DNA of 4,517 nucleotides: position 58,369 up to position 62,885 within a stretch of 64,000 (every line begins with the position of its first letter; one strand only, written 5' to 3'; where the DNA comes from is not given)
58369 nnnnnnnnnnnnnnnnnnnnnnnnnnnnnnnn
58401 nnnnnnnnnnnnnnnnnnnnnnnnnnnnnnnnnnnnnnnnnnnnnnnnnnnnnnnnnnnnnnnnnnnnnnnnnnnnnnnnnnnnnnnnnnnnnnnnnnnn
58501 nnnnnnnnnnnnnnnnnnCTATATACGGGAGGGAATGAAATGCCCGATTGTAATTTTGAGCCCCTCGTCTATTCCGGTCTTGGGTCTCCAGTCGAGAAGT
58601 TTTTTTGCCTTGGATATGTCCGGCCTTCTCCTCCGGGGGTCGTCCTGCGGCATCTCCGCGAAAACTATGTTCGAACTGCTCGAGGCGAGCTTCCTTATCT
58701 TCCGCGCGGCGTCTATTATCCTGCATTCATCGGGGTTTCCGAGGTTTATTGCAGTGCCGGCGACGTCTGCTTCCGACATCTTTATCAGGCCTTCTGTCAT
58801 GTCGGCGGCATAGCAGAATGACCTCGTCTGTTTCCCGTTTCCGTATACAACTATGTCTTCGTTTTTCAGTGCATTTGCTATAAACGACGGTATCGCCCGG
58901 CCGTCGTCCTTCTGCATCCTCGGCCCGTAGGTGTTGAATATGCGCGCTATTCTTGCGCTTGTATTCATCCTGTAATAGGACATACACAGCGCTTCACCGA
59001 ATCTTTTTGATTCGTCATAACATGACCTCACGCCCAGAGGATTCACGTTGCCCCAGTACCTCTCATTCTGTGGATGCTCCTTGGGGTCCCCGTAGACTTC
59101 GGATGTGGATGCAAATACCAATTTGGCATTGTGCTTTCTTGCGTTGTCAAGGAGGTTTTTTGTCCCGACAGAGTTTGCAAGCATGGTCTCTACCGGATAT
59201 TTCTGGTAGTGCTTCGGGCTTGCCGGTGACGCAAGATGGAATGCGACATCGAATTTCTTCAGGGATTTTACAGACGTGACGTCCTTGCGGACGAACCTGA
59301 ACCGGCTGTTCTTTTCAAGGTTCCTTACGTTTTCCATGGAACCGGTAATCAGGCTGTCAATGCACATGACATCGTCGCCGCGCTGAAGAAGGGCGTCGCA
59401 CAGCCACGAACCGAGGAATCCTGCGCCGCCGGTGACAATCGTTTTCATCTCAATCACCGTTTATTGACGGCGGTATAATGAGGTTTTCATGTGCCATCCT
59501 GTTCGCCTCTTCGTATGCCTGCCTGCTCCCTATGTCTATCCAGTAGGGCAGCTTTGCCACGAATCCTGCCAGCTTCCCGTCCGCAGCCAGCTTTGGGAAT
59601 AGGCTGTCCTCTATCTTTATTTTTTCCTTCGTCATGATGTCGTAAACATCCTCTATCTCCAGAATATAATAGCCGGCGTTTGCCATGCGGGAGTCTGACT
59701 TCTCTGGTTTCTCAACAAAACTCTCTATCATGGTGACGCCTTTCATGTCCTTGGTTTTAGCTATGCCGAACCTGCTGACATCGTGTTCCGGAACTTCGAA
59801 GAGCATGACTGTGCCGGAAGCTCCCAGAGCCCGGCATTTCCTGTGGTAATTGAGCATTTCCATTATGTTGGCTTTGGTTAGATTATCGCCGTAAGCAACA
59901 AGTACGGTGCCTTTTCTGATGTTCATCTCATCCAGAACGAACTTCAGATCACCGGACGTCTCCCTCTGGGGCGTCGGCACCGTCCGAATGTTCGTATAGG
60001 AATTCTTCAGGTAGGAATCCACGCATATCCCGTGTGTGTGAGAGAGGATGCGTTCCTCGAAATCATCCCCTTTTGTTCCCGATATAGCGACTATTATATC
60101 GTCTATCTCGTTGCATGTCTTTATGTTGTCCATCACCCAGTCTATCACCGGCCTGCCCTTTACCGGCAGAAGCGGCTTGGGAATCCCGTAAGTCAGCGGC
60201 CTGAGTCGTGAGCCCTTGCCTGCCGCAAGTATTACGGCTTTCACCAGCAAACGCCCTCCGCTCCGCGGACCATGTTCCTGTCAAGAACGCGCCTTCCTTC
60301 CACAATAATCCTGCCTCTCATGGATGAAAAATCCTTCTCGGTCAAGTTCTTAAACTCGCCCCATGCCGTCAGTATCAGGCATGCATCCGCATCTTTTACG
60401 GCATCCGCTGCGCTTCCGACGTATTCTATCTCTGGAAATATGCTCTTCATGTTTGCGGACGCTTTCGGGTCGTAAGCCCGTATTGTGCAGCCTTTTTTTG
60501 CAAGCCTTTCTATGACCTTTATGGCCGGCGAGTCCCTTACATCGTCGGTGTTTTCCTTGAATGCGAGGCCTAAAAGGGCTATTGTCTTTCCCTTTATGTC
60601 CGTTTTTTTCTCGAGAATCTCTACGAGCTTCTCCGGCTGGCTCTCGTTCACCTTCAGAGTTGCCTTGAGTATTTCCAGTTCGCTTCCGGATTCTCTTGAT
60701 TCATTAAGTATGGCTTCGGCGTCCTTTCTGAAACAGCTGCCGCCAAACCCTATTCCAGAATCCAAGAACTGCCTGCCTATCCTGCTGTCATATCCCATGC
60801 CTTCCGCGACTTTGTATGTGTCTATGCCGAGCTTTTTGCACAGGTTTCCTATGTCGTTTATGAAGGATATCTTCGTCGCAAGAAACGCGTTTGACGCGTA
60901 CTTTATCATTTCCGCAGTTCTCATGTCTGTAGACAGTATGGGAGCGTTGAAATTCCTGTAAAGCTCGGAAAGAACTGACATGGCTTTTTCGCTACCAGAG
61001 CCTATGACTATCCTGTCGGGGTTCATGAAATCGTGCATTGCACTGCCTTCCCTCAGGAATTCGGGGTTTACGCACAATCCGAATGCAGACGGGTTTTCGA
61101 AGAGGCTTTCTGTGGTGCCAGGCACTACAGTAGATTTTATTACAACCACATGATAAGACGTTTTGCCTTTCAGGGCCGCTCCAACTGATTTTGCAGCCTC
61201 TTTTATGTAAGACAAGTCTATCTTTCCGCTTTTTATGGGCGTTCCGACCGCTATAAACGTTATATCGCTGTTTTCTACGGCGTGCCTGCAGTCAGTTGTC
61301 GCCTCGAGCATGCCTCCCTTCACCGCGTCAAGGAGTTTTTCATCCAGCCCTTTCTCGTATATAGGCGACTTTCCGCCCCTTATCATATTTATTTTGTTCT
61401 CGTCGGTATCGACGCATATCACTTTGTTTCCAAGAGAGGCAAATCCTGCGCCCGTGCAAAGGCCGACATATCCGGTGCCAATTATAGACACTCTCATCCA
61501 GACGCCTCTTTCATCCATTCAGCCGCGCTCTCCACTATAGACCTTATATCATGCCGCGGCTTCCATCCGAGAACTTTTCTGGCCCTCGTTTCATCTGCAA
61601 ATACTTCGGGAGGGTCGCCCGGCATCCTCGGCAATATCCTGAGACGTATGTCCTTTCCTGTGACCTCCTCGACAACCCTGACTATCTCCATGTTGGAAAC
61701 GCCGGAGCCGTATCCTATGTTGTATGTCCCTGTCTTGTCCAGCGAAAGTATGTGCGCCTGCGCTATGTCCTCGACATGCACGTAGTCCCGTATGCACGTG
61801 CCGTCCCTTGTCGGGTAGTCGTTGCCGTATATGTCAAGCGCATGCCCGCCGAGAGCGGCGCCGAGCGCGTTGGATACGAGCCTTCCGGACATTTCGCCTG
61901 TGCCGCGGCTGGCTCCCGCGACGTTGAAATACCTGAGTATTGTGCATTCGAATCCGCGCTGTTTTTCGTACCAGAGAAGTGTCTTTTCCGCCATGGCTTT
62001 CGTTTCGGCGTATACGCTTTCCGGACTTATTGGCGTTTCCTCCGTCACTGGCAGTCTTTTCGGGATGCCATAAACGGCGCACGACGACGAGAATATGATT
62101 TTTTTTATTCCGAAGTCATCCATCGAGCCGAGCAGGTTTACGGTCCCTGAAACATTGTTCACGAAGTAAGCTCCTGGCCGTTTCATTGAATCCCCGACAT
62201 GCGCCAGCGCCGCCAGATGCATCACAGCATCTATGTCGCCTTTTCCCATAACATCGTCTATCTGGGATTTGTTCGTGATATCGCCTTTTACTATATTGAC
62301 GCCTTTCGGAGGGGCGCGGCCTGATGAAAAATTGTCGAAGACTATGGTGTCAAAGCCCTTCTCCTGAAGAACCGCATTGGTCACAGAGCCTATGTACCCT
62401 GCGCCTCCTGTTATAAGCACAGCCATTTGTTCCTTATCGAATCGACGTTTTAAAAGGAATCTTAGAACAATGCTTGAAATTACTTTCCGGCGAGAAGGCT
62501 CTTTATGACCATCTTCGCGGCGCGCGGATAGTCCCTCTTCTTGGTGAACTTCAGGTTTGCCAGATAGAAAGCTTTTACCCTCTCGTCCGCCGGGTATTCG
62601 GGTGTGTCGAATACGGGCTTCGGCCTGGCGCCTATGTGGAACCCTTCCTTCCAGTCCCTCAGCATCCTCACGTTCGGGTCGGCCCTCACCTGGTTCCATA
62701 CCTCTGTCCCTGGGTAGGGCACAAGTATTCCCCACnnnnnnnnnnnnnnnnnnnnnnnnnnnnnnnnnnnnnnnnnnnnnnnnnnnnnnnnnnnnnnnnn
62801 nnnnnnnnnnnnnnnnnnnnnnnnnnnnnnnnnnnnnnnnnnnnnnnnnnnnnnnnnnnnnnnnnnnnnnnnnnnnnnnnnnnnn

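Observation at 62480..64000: Intein with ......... endonuclease inserted inside the CxxxCxxC iron-sulfur motif of a radical SAM glycan-modification enzyme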

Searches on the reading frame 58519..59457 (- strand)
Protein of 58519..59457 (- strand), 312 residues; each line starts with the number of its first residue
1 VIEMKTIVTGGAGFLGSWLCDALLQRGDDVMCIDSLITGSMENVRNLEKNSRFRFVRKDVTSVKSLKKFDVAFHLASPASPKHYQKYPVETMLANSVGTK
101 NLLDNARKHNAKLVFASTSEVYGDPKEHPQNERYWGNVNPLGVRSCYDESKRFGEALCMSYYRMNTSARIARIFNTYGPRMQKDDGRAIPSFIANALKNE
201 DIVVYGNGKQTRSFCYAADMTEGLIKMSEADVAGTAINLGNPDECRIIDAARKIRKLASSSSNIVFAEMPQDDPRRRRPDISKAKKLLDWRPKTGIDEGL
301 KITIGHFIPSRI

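Call 3: search_protein_families(library=pfam, proteins=[window:58519-59457:-], max_evalue=0.01)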
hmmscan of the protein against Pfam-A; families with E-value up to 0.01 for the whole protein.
window:58519-59457:- (312 aa): 8 families
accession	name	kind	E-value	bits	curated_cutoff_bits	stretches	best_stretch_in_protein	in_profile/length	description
PF16363.11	GDP_Man_Dehyd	-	2.6e-52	178.8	27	1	7-302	1-331/332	GDP-mannose 4,6 dehydratase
PF01370.27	Epimerase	-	3.1e-51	174.5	20.9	1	7-240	2-240/240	NAD dependent epimerase/dehydratase family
PF01073.25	3Beta_HSD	-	7.7e-16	58.4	22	1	7-220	1-221/280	3-beta hydroxysteroid dehydrogenase/isomerase family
PF04321.23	RmlD_sub_bind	-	4.4e-09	36.3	27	1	4-279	1-253/287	RmlD substrate binding domain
PF07993.18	NAD_binding_4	-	5.8e-09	35.9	20.1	1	67-174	87-205/258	Male sterility protein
PF02719.21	Polysacc_synt_2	-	4.9e-07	29.7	20.2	1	7-118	2-128/293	Polysaccharide biosynthesis protein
PF00106.31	adh_short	-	0.0044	17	26.6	1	7-68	4-66/195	short chain dehydrogenase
PF13460.12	NAD_binding_10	-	0.0084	16.4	27.2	0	10-128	1-109/184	NAD(P)H-binding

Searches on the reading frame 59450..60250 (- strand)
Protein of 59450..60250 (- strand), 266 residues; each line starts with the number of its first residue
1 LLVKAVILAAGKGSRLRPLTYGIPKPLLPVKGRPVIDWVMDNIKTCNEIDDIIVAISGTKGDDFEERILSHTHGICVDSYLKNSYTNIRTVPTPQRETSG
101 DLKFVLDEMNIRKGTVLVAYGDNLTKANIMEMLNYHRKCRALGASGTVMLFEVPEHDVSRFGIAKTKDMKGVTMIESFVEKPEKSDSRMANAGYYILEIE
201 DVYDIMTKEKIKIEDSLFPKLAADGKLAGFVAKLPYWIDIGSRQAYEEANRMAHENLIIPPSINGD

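Call 3: search_protein_families(library=pfam, proteins=[window:59450-60250:-], max_evalue=0.01)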
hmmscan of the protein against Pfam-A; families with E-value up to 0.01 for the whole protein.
window:59450-60250:- (266 aa): 4 families
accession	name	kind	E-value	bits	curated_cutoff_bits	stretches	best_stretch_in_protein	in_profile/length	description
PF00483.29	NTP_transferase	-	1.4e-35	123.4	21.2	1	4-254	1-243/245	Nucleotidyl transferase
PF12804.13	NTP_transf_3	-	2.3e-09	38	27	1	5-59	1-49/160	MobA-like NTP transferase domain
PF01128.25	IspD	-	4.1e-07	30.4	27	1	3-66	1-61/221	2-C-methyl-D-erythritol 4-phosphate cytidylyltransferase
PF02348.25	CTP_transf_3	-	0.00037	20.8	22.6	1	25-68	16-59/217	Cytidylyltransferase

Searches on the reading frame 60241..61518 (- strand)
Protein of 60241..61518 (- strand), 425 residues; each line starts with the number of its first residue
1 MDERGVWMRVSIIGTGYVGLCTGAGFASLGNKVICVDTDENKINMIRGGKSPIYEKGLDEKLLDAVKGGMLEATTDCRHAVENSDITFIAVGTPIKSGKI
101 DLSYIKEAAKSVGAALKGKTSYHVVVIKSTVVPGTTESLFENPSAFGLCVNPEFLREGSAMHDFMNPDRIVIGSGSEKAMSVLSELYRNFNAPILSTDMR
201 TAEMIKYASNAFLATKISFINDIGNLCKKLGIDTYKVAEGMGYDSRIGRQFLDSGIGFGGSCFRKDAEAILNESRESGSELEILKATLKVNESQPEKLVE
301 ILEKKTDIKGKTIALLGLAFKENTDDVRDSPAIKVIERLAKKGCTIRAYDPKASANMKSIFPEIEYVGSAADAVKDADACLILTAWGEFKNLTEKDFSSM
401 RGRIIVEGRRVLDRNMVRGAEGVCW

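Call 3: search_protein_families(library=pfam, proteins=[window:60241-61518:-], max_evalue=0.01)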
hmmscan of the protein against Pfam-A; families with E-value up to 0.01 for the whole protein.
window:60241-61518:- (425 aa): 5 families
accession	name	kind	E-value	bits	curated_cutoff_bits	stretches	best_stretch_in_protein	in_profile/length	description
PF03721.20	UDPG_MGDP_dh_N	-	2.4e-58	197.2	27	1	8-186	1-187/187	UDP-glucose/GDP-mannose dehydrogenase family, NAD binding domain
PF00984.24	UDPG_MGDP_dh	-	1.9e-35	121.3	25.4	1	200-292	1-93/94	UDP-glucose/GDP-mannose dehydrogenase family, central domain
PF03720.21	UDPG_MGDP_dh_C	-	3.9e-30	104.7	30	1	314-414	1-103/103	UDP-glucose/GDP-mannose dehydrogenase family, UDP binding domain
PF03807.23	F420_oxidored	-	4.3e-05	24.5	21.6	0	9-91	1-67/94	NADP oxidoreductase coenzyme F420-dependent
PF02826.25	2-Hacid_dh_C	-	0.004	17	25.1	0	9-43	38-72/178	D-isomer specific 2-hydroxyacid dehydrogenase, NAD binding domain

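Call 4: search_protein_families(library=ncbifam, proteins=[window:60241-61518:-], max_evalue=0.01)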
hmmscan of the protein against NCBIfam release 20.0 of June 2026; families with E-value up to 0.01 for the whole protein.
window:60241-61518:- (425 aa): 8 families
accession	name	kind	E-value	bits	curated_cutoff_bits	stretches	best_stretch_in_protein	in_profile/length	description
NF041297.1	UDPGDh_AglM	equivalog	5.5e-148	493.4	670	1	8-416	1-421/429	UDP-glucose 6-dehydrogenase AglM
TIGR03026.1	NDP-sugDHase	subfamily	2.2e-137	458.2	189.8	1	8-409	1-412/413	nucleotide sugar dehydrogenase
NF047673.2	TeichurnBiosyTuaD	equivalog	5.7e-136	454.1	700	1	9-418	3-420/439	UDP-glucose 6-dehydrogenase TuaD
NF040825.1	UDPMaNacDH_Arch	equivalog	8.6e-62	209.3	750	1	8-414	1-403/418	UDP-N-acetyl-D-mannosamine dehydrogenase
NF008286.0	PRK11064.1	equivalog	5.6e-54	183.3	459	1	8-398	4-408/420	UDP-N-acetyl-D-mannosamine dehydrogenase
NF011631.0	PRK15057.1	equivalog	6.1e-43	147.4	757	1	8-353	1-339/388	UDP-glucose 6-dehydrogenase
NF011729.0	PRK15182.1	equivalog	2.1e-24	86.1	592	1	9-397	8-399/425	Vi polysaccharide biosynthesis UDP-N-acetylglucosamine C-6 dehydrogenase TviB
NF009127.0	PRK12480.1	equivalog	0.00042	19.4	579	0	8-42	147-181/330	D-lactate dehydrogenase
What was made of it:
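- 58519..62426 (-): Context only, not part of the intein. Co-directional downstream genes: GalE-like epimerase (61494-62426), UDP-glucose 6-dehydrogenase (60241-61518), nucleotidyl transferase (about 59450-60250), and NDP-sugar epimerase/dehydratase (58519-59457). Pfam and NCBIfam hits in calls 3 and 4.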

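Call 5: find_encoding_contigs(protein=window:60241-61518:-, flank=10000, max_places=6)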
Protein window:60241-61518:- (425 aa): 4 contigs read that carry it; 4 places shown.
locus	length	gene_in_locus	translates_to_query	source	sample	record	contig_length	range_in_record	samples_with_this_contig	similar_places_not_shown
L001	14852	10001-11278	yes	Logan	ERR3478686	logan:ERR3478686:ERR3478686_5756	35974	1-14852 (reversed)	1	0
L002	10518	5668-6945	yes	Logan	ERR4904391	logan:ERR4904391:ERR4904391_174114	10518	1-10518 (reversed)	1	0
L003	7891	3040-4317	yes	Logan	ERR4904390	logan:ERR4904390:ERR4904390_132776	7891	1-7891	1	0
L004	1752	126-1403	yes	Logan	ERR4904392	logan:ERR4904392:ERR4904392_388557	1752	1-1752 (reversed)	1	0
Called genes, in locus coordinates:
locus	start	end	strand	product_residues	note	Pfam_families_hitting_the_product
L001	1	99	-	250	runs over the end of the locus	PF04208:MtrA, PF14251:PterinBD-DUF4346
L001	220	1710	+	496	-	PF02310:B12-binding, PF04055:Radical_SAM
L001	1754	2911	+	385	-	-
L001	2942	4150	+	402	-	PF02516:STT3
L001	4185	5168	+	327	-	-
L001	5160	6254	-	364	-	PF13439:Glyco_transf_4, PF13579:Glyco_trans_4_4, PF20706:GT4-conflict, PF00534:Glycos_transf_1, PF13692:Glyco_trans_1_4, PF13524:Glyco_trans_1_2 (faint)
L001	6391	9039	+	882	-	PF02310:B12-binding, PF14890:Intein_splicing, PF14528:LAGLIDADG_3 (faint), PF04055:Radical_SAM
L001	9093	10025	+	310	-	PF01073:3Beta_HSD, PF01370:Epimerase, PF02719:Polysacc_synt_2, PF04321:RmlD_sub_bind, PF13460:NAD_binding_10, PF16363:GDP_Man_Dehyd, PF07993:NAD_binding_4 (weak)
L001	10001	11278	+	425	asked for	PF03721:UDPG_MGDP_dh_N, PF00984:UDPG_MGDP_dh, PF03720:UDPG_MGDP_dh_C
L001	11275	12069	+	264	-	PF00483:NTP_transferase, PF01128:IspD (weak), PF12804:NTP_transf_3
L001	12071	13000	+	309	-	PF01073:3Beta_HSD, PF01370:Epimerase, PF02719:Polysacc_synt_2 (faint), PF04321:RmlD_sub_bind, PF07993:NAD_binding_4 (faint), PF16363:GDP_Man_Dehyd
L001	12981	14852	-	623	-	?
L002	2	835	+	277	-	?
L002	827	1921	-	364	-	PF13439:Glyco_transf_4, PF13579:Glyco_trans_4_4, PF20706:GT4-conflict, PF00534:Glycos_transf_1, PF13692:Glyco_trans_1_4, PF13524:Glyco_trans_1_2 (faint)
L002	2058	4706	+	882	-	PF02310:B12-binding, PF14890:Intein_splicing, PF14528:LAGLIDADG_3 (faint), PF04055:Radical_SAM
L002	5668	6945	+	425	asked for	PF03721:UDPG_MGDP_dh_N, PF00984:UDPG_MGDP_dh, PF03720:UDPG_MGDP_dh_C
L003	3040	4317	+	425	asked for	PF03721:UDPG_MGDP_dh_N, PF00984:UDPG_MGDP_dh, PF03720:UDPG_MGDP_dh_C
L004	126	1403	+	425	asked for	PF03721:UDPG_MGDP_dh_N, PF00984:UDPG_MGDP_dh, PF03720:UDPG_MGDP_dh_C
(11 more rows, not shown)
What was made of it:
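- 58519..62426 (-): Gene calls on L001 in call 5.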

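Call 10: search_protein_families(library=pfam, proteins=[L001:6391-9036:+, L001:220-1707:+, L001:1754-2908:+, L001:2942-4147:+, L001:4185-5165:+], max_evalue=0.01)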
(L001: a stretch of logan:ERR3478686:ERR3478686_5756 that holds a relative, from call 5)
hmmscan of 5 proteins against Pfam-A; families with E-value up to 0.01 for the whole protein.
L001:6391-9036:+ (882 aa): 5 families
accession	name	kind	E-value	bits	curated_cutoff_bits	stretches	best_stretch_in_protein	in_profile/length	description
PF04055.27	Radical_SAM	-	6.3e-20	72.4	29.5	1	637-788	14-165/166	Radical SAM superfamily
PF02310.24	B12-binding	-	6.2e-13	49.1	32.1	1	16-122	14-120/121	B12 binding domain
PF14890.11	Intein_splicing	-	2.2e-12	47.5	35.8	1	223-636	37-155/155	Intein splicing domain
PF14528.11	LAGLIDADG_3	-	7e-09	36.3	22.5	1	492-577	5-80/82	LAGLIDADG-like domain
PF13403.11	Hint_2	-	6.3e-05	23.8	28.4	1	194-252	2-58/147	Hint domain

L001:220-1707:+ (496 aa): 2 families
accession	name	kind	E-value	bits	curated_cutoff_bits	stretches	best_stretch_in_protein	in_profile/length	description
PF04055.27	Radical_SAM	-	1.6e-21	77.6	29.5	1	218-384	1-166/166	Radical SAM superfamily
PF02310.24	B12-binding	-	1.2e-19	70.8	32.1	1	22-142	12-120/121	B12 binding domain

L001:1754-2908:+ (385 aa): 1 family
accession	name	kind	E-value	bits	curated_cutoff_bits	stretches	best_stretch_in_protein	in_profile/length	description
PF13231.12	PMT_2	-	0.00019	22.1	26.1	1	89-229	9-158/160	Dolichyl-phosphate-mannose-protein mannosyltransferase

L001:2942-4147:+ (402 aa): 1 family
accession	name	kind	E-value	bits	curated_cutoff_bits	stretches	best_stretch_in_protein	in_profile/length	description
PF02516.20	STT3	-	1.4e-20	74.6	24.5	1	21-392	10-373/405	Oligosaccharyl transferase STT3, N-terminal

L001:4185-5165:+ (327 aa): 0 families
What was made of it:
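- On Radical SAM superfamily, B12-binding-domain subgroup: PF04055 scores 72.4 bits (cutoff 29.5) and PF02310 scores 49.1 bits (cutoff 32.1) (call 10).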

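Call 26: search_protein_families(library=ncbifam, proteins=[L001:6391-9036:+], max_evalue=0.00001)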
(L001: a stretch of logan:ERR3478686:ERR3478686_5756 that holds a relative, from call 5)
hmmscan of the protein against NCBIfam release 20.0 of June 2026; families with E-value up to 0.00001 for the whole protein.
L001:6391-9036:+ (882 aa): 24 families
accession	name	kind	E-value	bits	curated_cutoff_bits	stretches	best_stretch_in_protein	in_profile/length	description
TIGR03471.1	HpnJ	equivalog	3.7e-50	171.2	577.6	2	640-817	216-390/472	hopanoid biosynthesis associated radical SAM protein HpnJ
TIGR04479.1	bcpD_PhpK_rSAM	subfamily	3.5e-39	134.5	600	2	635-791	255-408/504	PhpK family radical SAM P-methyltransferase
NF038361.1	rSAM_Sden_1168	equivalog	5.7e-37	127.5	575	2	639-813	299-472/560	Sden_1168 family B12-binding radical SAM P-methyltransferase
NF050148.1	rSAM_ApyD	equivalog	3.8e-34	118.1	750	2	632-814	210-393/645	RiPP biosynthesis radical SAM protein ApyD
NF033070.1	rSAM_AprD4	equivalog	3.2e-27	95.6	500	1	637-812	213-388/456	AprD4 family radical SAM diol-dehydratase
TIGR02026.1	BchE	equivalog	7.5e-26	91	481.35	2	644-821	216-394/497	magnesium-protoporphyrin IX monomethyl ester anaerobic oxidative cyclase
TIGR04385.1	B12_rSAM_cofa1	equivalog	5.2e-25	88.5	450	2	632-824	206-392/438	B12 lower ligand biosynthesis radical SAM protein BzaD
TIGR04013.1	B12_SAM_MJ_1487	hypoth_equivalog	1.2e-24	86.9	251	2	48-194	37-167/382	TIGR04013 family B12-binding domain/radical SAM domain-containing protein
TIGR04072.2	rSAM_ladder_B12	equivalog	8.4e-23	80.7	360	2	636-792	195-349/443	lipid biosynthesis B12-binding/radical SAM protein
TIGR03975.1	rSAM_ocin_1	subfamily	5.2e-22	78.1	281.85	2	55-187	129-270/606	RiPP maturation radical SAM C-methyltransferase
NF045703.1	rSAM_Tes_intein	exception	2.5e-21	75.2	1700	1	225-730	213-704/1040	tetraether lipid synthase Tes, intein-containing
TIGR04014.1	B12_SAM_MJ_0865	equivalog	7.9e-21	74.3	360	1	636-818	175-362/434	methyl-coenzyme M reductase glutamine C-methyltransferase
NF033712.0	B12_rSAM_KedN5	subfamily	2.4e-18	65.7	700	1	52-199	60-216/624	KedN5 family methylcobalamin-dependent radical SAM C-methyltransferase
NF045585.1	rSAM_slr0320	equivalog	3.7e-14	52.1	775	1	637-766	251-381/511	photosystem II high light acclimation radical SAM protein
TIGR04367.1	HpnR_B12_rSAM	equivalog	5.7e-14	51.5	650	1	18-195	24-203/490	hopanoid C-3 methylase HpnR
TIGR01445.1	intein_Nterm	domain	5.6e-07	30.5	24.5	1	194-263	1-82/83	intein N-terminal splicing region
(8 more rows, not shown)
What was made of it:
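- On Intein (class 1 protein-splicing element): TIGR01445 intein_Nterm scores 30.5 bits (cutoff 24.5) at residues 194-263 (call 26).
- On Specific rSAM equivalogs (HpnJ, PhpK, AprD4, Tes and others): Tes-intein scores 75 against 1700 (call 26).
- Closest known: NCBIfam 'exception' models NF045703. Same: The window protein aligns colinearly to NF045703 through the intein and into the rSAM core (residues 225-730 to model positions 213-704; call 26).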

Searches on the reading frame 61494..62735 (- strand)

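Call 3: search_protein_families(library=pfam, proteins=[window:61494-62735:-], max_evalue=0.01)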
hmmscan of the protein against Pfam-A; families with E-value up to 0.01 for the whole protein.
window:61494-62735:- (413 aa): 9 families
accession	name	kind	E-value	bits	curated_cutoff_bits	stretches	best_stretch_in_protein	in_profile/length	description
PF01370.27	Epimerase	-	5.9e-59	199.8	20.9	1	106-341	1-240/240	NAD dependent epimerase/dehydratase family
PF16363.11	GDP_Man_Dehyd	-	3.5e-53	181.6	27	1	107-402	1-330/332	GDP-mannose 4,6 dehydratase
PF01073.25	3Beta_HSD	-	6.1e-17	62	22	1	107-331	1-228/280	3-beta hydroxysteroid dehydrogenase/isomerase family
PF02719.21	Polysacc_synt_2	-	2.1e-13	50.6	20.2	1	106-278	1-176/293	Polysaccharide biosynthesis protein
PF04321.23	RmlD_sub_bind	-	1e-10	41.6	27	1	104-269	1-148/287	RmlD substrate binding domain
PF13460.12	NAD_binding_10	-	7.4e-08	32.9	27.2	1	110-269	1-143/184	NAD(P)H-binding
PF07993.18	NAD_binding_4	-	5.4e-07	29.5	20.1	1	144-283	61-217/258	Male sterility protein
PF05368.20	NmrA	-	0.0016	18.5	27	0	105-217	4-106/298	NmrA-like family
PF08659.16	KR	-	0.0078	16.6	22.6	0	106-218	3-136/180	KR domain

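Call 4: search_protein_families(library=ncbifam, proteins=[window:61494-62735:-], max_evalue=0.01)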
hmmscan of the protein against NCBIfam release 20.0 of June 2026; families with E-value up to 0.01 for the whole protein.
window:61494-62735:- (413 aa): 28 families (the best 25 are shown)
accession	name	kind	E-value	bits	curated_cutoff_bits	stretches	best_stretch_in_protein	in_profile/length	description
TIGR01179.1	galE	equivalog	8.3e-100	333.8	262.3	1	105-411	1-328/332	UDP-glucose 4-epimerase GalE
NF007956.0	PRK10675.1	subfamily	1.2e-60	205.5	394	1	104-408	1-329/338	UDP-glucose 4-epimerase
TIGR01181.1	dTDP_gluc_dehyt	equivalog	2.7e-37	128.5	365.1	1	106-410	2-313/321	dTDP-glucose 4,6-dehydratase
TIGR02197.1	heptose_epim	equivalog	5.8e-32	111.1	274.6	1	106-368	1-269/316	ADP-glyceromanno-heptose 6-epimerase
TIGR04180.1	EDH_00030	hypoth_equivalog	5.7e-31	107.7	475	1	106-395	1-296/297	NAD-dependent 4,6-dehydratase LegB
NF007490.0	PRK10084.1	subfamily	7.6e-20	71.2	649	2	104-204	1-110/361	dTDP-glucose 4,6-dehydratase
NF007582.0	PRK10217.1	equivalog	2.7e-19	69.5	698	1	106-358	4-269/355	dTDP-glucose 4,6-dehydratase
TIGR03466.1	HpnA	hypoth_equivalog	1.4e-18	66.8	367.65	1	104-258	1-157/327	hopanoid-associated sugar epimerase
NF011728.1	PRK15181.1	equivalog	5.6e-18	65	760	1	107-352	19-275/348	Vi polysaccharide biosynthesis UDP-N-acetylglucosaminuronic acid C-4 epimerase TviC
NF042422.1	oxyalk_red_OleD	equivalog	1.1e-16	61.1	580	1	104-338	1-223/329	2-alkyl-3-oxoalkanoate reductase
NF043036.1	ErythonDh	equivalog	3.8e-16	59.2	325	1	104-262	1-168/321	D-erythronate dehydrogenase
NF042423.1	oxyalk_red_Shew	equivalog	1.4e-15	57.2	580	1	101-268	6-170/331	2-alkyl-3-oxoalkanoate reductase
TIGR01472.1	gmd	equivalog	2e-14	53.5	415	1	144-364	54-273/342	GDP-mannose 4,6-dehydratase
TIGR02622.1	CDP_4_6_dhtase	equivalog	6.6e-13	48.5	278.45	1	105-410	6-332/352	CDP-glucose 4,6-dehydratase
NF008360.0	PRK11150.1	equivalog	1.5e-12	47.4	452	1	106-356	2-251/310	ADP-glyceromanno-heptose 6-epimerase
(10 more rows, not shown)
